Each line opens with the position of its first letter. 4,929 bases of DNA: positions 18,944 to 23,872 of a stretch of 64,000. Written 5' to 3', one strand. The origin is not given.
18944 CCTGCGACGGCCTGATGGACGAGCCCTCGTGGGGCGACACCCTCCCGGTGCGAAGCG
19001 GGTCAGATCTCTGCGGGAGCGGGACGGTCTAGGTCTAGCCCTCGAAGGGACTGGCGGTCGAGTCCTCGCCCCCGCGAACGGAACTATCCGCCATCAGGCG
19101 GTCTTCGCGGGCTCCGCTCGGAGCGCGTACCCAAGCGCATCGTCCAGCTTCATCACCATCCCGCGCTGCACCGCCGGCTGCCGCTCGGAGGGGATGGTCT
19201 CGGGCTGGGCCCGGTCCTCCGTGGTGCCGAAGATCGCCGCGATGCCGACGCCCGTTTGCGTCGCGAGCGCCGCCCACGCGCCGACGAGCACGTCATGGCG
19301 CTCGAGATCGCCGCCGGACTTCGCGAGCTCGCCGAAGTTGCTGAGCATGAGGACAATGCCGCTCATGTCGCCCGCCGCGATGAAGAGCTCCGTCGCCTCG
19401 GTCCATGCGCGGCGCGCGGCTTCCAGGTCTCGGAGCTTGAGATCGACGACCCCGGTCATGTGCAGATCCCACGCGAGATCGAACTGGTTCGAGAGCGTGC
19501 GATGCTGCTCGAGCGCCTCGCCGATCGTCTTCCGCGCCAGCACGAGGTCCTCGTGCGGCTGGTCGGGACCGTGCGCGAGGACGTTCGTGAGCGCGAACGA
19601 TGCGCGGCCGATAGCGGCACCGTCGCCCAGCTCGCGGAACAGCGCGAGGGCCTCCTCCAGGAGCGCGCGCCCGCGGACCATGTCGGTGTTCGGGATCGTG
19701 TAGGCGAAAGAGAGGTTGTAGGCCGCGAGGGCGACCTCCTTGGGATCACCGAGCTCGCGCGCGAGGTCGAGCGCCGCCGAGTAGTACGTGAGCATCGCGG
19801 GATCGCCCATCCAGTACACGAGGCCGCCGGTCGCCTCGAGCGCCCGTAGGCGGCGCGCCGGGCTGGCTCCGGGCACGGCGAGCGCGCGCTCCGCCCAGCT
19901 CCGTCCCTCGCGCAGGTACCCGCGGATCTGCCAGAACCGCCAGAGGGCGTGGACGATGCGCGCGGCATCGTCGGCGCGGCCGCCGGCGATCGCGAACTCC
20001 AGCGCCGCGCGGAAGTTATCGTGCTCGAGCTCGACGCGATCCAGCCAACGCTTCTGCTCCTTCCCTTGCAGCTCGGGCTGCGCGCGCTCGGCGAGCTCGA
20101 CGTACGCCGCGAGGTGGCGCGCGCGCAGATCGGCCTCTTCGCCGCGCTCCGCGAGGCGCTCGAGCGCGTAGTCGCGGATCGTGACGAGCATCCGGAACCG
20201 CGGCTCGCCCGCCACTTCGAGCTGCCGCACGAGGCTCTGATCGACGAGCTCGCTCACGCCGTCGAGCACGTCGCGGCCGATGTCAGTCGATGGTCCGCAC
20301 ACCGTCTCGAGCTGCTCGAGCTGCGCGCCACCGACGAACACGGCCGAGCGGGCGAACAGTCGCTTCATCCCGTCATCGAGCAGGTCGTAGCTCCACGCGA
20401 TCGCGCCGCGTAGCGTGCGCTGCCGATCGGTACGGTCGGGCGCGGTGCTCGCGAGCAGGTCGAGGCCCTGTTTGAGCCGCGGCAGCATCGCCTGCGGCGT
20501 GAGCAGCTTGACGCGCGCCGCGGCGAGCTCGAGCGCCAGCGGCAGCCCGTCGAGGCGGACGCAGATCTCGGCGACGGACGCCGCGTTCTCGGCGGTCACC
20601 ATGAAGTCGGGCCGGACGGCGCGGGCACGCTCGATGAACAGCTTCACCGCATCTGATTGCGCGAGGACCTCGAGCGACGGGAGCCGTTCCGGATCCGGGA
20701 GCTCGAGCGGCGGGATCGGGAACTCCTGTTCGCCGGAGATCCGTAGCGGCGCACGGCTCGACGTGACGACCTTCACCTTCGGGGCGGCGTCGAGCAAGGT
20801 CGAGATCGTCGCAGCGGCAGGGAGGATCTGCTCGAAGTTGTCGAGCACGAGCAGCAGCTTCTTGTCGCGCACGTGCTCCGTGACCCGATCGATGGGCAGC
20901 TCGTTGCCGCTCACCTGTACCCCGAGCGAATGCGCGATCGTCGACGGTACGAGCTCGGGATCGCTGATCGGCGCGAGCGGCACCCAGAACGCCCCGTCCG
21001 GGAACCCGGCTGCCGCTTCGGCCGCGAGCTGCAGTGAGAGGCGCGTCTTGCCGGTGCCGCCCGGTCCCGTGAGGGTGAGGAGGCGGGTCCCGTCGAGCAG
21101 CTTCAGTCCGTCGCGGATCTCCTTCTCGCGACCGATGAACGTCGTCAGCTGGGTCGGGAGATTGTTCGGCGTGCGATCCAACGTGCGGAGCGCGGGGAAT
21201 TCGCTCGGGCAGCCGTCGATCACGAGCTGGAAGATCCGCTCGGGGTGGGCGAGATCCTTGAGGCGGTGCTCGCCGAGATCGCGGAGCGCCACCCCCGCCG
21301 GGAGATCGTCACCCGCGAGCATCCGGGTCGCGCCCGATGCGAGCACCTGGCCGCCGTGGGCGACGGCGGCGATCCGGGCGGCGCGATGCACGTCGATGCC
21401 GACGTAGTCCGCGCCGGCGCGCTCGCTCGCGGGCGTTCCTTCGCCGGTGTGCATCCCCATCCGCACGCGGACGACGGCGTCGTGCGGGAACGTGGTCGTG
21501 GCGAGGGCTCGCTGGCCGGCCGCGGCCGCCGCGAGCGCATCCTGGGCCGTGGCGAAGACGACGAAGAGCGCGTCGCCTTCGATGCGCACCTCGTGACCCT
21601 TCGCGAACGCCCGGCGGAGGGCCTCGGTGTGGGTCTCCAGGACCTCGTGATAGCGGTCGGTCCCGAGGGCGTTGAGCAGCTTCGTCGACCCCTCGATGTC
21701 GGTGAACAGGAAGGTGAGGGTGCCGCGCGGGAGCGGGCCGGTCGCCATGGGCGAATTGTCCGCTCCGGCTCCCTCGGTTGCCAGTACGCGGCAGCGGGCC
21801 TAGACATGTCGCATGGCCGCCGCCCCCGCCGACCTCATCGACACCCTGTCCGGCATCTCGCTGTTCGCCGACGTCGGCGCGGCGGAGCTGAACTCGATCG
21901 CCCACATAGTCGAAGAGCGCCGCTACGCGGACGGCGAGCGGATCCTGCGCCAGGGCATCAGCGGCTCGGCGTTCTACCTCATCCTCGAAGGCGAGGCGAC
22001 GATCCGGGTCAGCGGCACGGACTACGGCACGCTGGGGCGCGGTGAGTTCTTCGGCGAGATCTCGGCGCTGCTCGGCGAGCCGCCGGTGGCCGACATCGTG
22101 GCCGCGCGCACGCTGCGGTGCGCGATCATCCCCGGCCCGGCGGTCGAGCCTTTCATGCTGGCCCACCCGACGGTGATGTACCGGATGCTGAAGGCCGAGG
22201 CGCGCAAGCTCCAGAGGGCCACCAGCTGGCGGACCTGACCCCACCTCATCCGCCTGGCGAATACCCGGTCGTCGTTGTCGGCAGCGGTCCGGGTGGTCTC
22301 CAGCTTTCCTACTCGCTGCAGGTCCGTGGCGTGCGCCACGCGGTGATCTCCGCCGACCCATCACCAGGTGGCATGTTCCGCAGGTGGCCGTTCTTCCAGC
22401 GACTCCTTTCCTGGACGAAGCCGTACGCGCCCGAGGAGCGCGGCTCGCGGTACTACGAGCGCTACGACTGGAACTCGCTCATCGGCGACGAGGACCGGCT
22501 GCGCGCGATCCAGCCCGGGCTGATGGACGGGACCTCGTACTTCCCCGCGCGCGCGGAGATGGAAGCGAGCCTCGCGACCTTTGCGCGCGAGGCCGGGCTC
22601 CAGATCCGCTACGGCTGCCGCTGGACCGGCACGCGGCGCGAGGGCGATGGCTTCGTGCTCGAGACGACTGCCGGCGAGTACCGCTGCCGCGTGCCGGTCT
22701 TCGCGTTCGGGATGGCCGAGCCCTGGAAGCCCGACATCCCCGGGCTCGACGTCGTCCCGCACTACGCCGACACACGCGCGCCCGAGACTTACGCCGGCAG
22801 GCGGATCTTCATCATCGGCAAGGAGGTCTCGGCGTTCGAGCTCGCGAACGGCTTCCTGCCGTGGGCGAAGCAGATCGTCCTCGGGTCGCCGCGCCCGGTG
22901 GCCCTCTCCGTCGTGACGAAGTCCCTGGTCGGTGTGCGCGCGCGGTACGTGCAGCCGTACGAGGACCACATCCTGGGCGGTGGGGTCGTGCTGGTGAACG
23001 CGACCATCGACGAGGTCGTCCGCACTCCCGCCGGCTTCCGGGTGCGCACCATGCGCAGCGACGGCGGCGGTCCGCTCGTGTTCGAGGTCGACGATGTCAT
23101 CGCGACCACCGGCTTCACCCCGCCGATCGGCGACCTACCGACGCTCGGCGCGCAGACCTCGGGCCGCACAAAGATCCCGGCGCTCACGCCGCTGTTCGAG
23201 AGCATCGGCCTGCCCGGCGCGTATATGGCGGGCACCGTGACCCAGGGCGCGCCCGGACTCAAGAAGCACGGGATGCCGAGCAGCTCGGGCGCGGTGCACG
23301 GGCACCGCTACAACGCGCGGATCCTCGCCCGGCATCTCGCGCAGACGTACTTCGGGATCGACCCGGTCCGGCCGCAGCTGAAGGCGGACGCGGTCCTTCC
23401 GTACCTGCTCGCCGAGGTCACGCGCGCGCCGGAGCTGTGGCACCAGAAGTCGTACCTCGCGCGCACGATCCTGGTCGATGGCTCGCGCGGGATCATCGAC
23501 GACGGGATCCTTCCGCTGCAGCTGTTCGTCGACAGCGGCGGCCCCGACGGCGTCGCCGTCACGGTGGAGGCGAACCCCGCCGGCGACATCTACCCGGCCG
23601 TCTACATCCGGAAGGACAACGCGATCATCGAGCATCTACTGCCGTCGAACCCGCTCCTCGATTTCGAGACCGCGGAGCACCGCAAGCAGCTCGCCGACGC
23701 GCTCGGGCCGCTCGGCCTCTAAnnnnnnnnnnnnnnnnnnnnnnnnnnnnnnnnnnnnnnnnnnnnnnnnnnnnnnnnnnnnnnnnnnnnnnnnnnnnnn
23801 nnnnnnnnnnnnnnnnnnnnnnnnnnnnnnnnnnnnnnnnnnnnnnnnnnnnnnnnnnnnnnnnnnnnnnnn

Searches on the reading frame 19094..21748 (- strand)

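Call 7: search_protein_families(library=pfam, proteins=[window:19094-21748:-])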
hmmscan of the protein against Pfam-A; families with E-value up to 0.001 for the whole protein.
window:19094-21748:- (884 aa): 10 families
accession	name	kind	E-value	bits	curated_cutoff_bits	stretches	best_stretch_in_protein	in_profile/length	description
PF00211.25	Guanylate_cyc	-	2.1e-08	34.4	21.9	1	10-144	8-154/183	Adenylate and Guanylate cyclase catalytic domain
PF13401.12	AAA_22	-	4.4e-06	27.5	27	1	220-319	4-108/130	AAA domain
PF00931.28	NB-ARC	-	3e-05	23.8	23.5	1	218-455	15-247/248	NB-ARC domain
PF25199.1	nSTAND_NTPase5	-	0.00019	21.7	34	1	219-333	39-134/145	Novel STAND NTPase 5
PF13481.12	AAA_25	-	0.00022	21.4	27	1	217-250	29-62/195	AAA domain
PF13191.12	AAA_16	-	0.00028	21.8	32.6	1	203-248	1-51/167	AAA ATPase domain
PF13424.12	TPR_12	-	0.0003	21.4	30.1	0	734-789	18-75/77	Tetratricopeptide repeat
PF05729.18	NACHT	-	0.00055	20.3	26.7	0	223-332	2-129/167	NACHT domain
PF20720.3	nSTAND3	-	0.00063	19.9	27.2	0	209-247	5-43/155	Novel STAND NTPase 3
PF20703.3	nSTAND1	-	0.00082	19.5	27.1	0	202-333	14-161/379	Novel STAND NTPase 1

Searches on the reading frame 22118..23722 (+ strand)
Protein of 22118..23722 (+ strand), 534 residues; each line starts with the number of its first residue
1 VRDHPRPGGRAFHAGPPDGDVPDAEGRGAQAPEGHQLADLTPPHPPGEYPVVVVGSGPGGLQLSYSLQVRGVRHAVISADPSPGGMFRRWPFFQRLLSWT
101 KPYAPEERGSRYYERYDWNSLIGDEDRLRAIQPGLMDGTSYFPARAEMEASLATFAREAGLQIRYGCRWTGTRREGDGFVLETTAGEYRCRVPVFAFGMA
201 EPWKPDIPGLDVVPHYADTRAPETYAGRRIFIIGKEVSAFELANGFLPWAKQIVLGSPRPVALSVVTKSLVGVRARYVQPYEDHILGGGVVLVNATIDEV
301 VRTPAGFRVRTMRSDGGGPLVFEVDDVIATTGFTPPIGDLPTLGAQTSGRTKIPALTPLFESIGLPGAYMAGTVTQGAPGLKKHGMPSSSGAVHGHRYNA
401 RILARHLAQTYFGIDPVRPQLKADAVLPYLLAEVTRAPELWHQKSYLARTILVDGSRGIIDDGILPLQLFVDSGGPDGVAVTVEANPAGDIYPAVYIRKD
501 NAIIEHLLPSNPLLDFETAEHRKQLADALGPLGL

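Call 7: search_protein_families(library=pfam, proteins=[window:22118-23722:+])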
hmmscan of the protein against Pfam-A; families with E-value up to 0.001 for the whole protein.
window:22118-23722:+ (534 aa): 5 families
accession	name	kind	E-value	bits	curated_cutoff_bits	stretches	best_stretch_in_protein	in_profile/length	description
PF13738.12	Pyr_redox_3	-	1.6e-22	80.6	30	1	52-372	1-305/305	Pyridine nucleotide-disulphide oxidoreductase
PF07992.20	Pyr_redox_2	-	5.4e-08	33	26.1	1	50-381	2-283/291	Pyridine nucleotide-disulphide oxidoreductase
PF01266.30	DAO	-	8.1e-05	22.7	27.9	0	150-333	153-335/353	FAD dependent oxidoreductase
PF01494.25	FAD_binding_3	-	0.0002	21.1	22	1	48-80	1-33/349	FAD binding domain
PF13450.12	NAD_binding_8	-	0.00029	21.5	21.9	0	53-92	1-40/68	NAD(P)-binding Rossmann-like domain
